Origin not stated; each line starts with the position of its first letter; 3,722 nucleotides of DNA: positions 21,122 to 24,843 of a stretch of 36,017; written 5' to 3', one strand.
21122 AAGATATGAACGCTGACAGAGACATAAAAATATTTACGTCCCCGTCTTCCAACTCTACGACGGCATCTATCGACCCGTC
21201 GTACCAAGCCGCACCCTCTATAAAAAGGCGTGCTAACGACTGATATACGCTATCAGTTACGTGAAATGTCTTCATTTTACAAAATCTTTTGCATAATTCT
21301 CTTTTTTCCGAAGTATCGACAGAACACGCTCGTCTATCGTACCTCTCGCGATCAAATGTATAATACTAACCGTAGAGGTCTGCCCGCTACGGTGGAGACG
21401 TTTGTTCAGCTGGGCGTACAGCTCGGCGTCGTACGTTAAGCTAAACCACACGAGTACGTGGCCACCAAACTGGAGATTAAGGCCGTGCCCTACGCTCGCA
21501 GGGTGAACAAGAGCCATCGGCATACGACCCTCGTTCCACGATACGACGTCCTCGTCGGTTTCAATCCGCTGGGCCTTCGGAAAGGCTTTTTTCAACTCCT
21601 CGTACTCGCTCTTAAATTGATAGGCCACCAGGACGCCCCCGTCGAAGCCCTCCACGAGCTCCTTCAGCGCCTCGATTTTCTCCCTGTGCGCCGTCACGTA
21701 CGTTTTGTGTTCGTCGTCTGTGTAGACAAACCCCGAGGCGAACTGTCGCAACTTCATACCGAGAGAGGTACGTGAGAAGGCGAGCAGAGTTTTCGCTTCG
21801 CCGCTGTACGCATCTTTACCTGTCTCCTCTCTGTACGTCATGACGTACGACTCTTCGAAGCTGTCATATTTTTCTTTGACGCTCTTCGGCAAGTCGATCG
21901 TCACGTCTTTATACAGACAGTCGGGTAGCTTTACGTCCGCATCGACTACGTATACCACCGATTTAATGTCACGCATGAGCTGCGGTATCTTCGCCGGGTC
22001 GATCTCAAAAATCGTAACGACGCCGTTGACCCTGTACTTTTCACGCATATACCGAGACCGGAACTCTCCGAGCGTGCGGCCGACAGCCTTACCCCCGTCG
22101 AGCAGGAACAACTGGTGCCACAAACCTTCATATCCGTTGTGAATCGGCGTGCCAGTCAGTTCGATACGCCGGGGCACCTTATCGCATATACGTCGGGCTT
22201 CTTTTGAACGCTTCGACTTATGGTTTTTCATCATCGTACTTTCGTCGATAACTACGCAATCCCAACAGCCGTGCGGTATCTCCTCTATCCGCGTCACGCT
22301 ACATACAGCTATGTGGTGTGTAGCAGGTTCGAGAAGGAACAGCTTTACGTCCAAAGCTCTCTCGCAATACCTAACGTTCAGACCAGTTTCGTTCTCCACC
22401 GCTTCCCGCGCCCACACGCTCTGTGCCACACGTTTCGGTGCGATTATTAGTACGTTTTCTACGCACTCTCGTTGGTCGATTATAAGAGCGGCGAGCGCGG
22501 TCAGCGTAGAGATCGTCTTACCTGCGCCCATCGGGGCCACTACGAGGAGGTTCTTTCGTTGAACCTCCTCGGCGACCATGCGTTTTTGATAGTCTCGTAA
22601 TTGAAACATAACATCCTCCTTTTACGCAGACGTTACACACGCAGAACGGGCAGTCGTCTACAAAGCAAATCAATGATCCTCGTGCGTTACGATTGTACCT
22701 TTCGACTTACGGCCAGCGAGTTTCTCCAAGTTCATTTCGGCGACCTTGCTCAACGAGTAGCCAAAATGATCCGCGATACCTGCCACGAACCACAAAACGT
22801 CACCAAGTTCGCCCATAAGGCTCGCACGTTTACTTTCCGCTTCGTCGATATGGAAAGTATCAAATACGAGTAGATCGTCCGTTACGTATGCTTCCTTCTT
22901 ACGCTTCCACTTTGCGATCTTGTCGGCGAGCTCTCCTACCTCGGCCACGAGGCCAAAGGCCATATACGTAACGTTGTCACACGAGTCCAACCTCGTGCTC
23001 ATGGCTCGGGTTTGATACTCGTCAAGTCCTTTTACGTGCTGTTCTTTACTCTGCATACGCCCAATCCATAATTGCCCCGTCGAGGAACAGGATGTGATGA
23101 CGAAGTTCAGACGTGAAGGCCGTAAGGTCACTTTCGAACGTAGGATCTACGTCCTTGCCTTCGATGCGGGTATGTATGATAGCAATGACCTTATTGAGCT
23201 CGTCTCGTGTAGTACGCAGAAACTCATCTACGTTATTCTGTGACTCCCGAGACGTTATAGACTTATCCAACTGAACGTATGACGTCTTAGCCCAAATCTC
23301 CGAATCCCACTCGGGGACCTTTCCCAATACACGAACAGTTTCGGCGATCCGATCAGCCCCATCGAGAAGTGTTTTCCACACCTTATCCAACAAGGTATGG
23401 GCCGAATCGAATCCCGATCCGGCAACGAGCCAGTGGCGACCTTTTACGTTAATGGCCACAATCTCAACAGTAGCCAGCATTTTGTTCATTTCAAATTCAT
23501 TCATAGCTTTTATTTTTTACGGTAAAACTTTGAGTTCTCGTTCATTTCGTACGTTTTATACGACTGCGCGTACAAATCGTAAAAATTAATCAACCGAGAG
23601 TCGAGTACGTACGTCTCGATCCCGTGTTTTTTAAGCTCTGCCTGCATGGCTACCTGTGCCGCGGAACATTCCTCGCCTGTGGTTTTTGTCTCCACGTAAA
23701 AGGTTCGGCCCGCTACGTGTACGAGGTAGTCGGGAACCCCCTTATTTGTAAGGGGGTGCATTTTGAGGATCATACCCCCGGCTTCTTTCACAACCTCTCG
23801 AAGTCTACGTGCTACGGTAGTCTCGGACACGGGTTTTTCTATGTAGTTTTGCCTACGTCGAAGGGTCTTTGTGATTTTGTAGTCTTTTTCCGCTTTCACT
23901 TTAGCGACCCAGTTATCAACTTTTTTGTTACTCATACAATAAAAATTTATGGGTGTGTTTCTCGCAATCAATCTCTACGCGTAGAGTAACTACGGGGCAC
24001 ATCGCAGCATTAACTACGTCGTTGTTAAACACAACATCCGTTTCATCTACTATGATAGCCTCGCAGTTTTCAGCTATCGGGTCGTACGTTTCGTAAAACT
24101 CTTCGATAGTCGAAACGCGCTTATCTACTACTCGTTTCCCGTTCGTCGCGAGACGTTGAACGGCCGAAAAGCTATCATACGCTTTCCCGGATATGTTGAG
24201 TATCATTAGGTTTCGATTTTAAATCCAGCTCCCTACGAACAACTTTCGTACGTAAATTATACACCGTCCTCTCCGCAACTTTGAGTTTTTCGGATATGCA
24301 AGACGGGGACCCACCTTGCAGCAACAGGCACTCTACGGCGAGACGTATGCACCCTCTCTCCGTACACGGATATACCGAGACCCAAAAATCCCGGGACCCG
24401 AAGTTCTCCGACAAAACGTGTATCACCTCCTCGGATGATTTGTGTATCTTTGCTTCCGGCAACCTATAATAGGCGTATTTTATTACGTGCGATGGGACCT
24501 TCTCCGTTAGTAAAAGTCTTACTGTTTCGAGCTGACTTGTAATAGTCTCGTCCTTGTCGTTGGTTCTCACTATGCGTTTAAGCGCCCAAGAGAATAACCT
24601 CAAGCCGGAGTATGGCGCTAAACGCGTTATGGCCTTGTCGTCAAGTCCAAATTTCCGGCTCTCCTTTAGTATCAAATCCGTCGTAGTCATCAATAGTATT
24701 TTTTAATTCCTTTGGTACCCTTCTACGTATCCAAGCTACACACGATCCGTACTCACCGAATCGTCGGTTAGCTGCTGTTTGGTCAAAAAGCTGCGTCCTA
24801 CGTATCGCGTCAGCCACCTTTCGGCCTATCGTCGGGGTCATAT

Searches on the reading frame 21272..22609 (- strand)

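Call 9: search_protein_families(library=phrogs, proteins=[window:21272-22609:-])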
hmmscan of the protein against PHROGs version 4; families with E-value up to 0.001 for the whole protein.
window:21272-22609:- (445 aa): 6 families
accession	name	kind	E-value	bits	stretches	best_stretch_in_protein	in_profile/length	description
phrog_62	-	DNA, RNA and nucleotide metabolism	8.1e-110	369.4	1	2-443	695-1132/1881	DNA helicase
phrog_11354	-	unknown function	3.3e-32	111.6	1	349-443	8-104/116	-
phrog_16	-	DNA, RNA and nucleotide metabolism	2e-16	60.4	1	1-344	270-513/986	DNA helicase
phrog_29996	-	unknown function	4.2e-12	45.9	2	3-222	723-940/1189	-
phrog_24008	-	DNA, RNA and nucleotide metabolism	3.6e-07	29.4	1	3-170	480-648/1006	helicase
phrog_23807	-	unknown function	6.5e-06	25.1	0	5-83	131-207/1053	-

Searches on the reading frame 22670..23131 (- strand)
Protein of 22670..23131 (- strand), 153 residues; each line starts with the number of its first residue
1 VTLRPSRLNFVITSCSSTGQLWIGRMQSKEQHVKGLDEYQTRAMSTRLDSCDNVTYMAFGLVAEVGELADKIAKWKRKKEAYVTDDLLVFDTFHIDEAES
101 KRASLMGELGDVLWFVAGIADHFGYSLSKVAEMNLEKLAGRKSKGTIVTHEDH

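Call 35: search_protein_families(library=phrogs, proteins=[window:22670-23131:-], max_evalue=0.001)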
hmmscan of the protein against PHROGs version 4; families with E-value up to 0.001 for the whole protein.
window:22670-23131:- (153 aa): 2 families
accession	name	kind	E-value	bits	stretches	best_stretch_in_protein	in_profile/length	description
phrog_229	-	other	2.4e-24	87.4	1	36-148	250-352/533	MazG-like pyrophosphatase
phrog_22758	-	other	3e-05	24.8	1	99-148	160-209/221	MazG-like pyrophosphatase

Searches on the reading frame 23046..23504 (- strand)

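Call 35: search_protein_families(library=phrogs, proteins=[window:23046-23504:-], max_evalue=0.001)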
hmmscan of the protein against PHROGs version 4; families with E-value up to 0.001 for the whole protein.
window:23046-23504:- (152 aa): 1 family
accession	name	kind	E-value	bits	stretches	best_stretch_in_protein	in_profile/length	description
phrog_3636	-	DNA, RNA and nucleotide metabolism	7.5e-15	56.4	1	5-142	11-144/149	DNA binding protein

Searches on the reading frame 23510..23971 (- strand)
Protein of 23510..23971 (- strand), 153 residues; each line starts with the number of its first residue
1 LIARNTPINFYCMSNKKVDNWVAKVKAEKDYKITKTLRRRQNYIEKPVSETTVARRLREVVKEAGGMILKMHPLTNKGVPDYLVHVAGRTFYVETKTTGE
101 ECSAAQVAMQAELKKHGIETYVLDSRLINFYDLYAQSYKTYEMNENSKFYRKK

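Call 35: search_protein_families(library=phrogs, proteins=[window:23510-23971:-], max_evalue=0.001)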
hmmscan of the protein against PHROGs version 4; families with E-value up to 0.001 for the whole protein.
window:23510-23971:- (153 aa): 3 families
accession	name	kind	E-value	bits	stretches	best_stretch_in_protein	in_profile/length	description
phrog_93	-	DNA, RNA and nucleotide metabolism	2.6e-15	57.1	1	39-126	343-431/613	endonuclease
phrog_824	-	unknown function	9.7e-05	23.4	1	76-122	111-160/265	-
phrog_2165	-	DNA, RNA and nucleotide metabolism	0.00092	20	0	49-100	3-53/141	DNA helicase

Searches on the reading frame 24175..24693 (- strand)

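Call 35: search_protein_families(library=phrogs, proteins=[window:24175-24693:-], max_evalue=0.001)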
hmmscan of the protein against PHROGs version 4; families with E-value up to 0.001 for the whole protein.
window:24175-24693:- (172 aa): 0 families

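Call 54: search_protein_families(library=pfam, proteins=[window:24175-24693:-], max_evalue=0.01)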
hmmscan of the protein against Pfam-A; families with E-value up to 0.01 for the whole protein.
window:24175-24693:- (172 aa): 1 family
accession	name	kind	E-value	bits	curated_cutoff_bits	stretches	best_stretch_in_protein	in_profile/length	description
PF13384.12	HTH_23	-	0.0076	16.5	24.6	0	123-148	13-38/50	Homeodomain-like domain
